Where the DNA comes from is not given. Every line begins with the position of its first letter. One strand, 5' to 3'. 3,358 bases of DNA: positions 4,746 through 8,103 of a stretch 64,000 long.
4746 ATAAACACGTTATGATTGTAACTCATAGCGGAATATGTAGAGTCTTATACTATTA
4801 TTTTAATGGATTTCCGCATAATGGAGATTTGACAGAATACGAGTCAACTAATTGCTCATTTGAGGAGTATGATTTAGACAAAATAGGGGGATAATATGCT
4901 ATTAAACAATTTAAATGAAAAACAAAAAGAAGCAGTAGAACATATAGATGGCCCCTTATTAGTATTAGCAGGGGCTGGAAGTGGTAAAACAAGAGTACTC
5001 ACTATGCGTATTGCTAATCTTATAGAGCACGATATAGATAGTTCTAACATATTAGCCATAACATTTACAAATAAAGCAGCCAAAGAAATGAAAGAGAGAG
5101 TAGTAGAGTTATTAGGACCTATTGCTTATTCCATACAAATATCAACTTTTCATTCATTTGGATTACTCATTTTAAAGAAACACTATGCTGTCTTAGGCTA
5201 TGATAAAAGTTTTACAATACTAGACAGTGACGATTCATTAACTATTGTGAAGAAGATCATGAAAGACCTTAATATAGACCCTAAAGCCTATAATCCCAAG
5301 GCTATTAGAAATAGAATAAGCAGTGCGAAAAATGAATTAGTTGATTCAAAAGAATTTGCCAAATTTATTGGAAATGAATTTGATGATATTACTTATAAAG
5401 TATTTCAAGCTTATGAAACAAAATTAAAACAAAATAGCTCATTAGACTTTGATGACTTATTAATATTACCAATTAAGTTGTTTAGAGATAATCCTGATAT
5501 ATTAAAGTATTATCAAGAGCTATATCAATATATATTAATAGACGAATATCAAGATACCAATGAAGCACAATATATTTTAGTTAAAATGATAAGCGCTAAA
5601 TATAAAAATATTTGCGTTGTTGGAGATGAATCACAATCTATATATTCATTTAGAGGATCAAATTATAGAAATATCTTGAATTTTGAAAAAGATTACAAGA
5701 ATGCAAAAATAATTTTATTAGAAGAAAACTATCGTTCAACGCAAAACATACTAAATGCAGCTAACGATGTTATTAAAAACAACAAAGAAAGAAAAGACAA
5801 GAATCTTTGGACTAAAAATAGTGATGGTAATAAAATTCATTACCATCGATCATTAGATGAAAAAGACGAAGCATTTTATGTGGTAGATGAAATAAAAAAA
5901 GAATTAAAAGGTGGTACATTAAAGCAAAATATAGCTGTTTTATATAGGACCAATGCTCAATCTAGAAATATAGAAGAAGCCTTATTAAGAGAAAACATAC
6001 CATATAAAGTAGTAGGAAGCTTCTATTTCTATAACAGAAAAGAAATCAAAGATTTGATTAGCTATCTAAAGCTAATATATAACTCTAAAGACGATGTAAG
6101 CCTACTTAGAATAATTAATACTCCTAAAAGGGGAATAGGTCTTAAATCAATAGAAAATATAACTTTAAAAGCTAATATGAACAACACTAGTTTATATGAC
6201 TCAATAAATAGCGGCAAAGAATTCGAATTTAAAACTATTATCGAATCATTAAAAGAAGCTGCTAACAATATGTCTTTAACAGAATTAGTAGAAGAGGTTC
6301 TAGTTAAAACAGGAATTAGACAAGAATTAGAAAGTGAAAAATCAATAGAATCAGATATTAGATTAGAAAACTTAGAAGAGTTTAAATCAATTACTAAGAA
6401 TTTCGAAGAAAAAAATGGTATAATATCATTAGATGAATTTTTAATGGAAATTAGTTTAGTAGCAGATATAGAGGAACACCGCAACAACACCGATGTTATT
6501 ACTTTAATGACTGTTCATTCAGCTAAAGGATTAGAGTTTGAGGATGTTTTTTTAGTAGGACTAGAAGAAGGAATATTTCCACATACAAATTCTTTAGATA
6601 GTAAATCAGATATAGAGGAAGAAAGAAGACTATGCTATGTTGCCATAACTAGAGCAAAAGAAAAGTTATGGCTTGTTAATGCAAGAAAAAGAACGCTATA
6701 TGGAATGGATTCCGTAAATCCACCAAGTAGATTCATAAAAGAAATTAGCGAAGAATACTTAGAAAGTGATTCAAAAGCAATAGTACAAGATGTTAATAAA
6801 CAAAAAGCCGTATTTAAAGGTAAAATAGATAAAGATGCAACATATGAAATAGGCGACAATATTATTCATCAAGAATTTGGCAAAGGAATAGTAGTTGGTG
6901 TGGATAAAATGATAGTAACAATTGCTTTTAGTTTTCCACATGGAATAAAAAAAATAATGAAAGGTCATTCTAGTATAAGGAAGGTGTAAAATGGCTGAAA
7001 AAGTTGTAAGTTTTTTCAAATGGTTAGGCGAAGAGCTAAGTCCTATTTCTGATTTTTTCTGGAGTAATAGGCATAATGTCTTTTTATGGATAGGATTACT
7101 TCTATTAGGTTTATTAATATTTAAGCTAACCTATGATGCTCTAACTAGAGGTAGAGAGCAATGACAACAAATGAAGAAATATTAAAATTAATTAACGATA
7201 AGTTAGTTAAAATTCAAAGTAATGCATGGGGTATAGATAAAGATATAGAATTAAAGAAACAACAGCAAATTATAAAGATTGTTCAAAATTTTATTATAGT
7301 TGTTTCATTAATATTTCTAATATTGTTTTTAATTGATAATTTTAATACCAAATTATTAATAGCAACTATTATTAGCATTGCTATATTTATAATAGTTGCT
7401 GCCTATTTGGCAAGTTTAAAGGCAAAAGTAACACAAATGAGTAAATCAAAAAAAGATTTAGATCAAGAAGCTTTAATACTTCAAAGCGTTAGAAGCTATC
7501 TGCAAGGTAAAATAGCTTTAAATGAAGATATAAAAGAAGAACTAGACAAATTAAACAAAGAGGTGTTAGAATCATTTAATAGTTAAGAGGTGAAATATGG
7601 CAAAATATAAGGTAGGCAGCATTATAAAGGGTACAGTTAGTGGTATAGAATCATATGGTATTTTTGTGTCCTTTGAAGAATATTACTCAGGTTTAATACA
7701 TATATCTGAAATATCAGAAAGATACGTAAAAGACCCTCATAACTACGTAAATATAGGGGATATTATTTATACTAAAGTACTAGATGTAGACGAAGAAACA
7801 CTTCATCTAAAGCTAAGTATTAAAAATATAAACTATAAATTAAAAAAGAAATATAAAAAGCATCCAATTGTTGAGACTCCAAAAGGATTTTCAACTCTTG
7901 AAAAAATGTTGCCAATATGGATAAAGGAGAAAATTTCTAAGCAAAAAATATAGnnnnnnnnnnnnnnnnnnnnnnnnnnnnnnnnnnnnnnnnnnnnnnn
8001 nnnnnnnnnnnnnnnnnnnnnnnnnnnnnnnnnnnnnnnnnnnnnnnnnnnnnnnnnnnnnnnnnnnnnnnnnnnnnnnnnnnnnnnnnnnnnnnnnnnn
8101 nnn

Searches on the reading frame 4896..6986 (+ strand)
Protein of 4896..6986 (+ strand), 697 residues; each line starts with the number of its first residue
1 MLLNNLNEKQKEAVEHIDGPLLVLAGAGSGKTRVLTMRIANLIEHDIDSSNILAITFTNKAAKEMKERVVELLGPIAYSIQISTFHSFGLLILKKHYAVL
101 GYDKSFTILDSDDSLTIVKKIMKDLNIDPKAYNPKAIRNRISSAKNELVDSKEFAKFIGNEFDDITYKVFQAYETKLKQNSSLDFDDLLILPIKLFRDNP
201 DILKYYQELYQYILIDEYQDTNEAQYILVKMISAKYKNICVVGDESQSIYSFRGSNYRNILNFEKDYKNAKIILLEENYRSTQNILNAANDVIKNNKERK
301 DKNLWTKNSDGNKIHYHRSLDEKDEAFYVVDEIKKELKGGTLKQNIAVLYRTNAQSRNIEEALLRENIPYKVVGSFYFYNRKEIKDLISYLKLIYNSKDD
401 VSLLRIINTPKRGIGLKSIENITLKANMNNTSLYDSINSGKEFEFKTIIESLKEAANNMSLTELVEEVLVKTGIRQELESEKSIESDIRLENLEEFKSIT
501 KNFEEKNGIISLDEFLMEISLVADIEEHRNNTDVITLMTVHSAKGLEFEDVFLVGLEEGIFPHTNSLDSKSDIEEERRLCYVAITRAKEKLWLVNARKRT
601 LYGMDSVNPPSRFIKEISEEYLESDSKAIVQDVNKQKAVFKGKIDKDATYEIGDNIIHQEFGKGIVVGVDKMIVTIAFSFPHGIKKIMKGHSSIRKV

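Call 91: search_protein_families(library=pfam, proteins=[window:4896-6986:+], max_evalue=0.001)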
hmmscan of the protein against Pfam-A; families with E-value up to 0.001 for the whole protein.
window:4896-6986:+ (697 aa): 8 families
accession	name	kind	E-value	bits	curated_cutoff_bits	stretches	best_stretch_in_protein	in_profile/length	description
PF00580.27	UvrD-helicase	-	2.2e-91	306.7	23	1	6-268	1-271/271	UvrD/REP helicase N-terminal domain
PF13361.12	UvrD_C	-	1e-79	269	25.6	1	273-596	1-348/350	UvrD-like helicase C-terminal domain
PF13245.12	AAA_19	-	3.2e-24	86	25.1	1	10-253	1-134/134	AAA domain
PF13538.12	UvrD_C_2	-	1.1e-11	44.8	27.4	1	536-594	3-52/52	UvrD-like helicase C-terminal domain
PF01443.25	Viral_helicase1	-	9.9e-11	42.3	21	1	506-594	159-227/228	Viral superfamily 1 RNA helicase core domain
PF13604.12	AAA_30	-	1e-07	32.4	27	1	6-68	2-65/191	AAA domain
PF13087.12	AAA_12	-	8e-06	26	27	0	505-595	110-192/195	AAA domain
PF21196.3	PcrA_UvrD_tudor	-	0.00098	19.4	23.9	0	652-690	1-42/48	PcrA/UvrD tudor domain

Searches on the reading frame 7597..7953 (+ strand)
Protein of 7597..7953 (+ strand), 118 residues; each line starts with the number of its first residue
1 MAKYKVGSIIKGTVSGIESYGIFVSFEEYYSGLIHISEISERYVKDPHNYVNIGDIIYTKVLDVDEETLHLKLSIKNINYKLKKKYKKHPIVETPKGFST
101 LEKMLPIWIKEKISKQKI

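Call 57: find_encoding_contigs(protein=window:7597-7953:+, flank=6000, max_places=6)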
Protein window:7597-7953:+ (118 aa): 1 contig read that carries it; 1 place shown.
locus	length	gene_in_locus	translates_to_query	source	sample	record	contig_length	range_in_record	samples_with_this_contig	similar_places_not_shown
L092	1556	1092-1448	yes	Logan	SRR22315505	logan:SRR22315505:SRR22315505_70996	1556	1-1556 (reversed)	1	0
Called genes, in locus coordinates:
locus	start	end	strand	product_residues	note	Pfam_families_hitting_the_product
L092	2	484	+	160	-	?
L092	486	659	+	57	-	-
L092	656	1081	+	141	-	-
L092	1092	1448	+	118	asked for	PF00575:S1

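Call 91: search_protein_families(library=pfam, proteins=[window:7597-7950:+], max_evalue=0.001)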
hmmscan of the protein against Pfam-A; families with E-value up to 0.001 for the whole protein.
window:7597-7950:+ (118 aa): 1 family
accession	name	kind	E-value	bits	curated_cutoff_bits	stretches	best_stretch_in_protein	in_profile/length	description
PF00575.29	S1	-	5.9e-17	62.2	22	1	3-76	1-74/74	S1 RNA binding domain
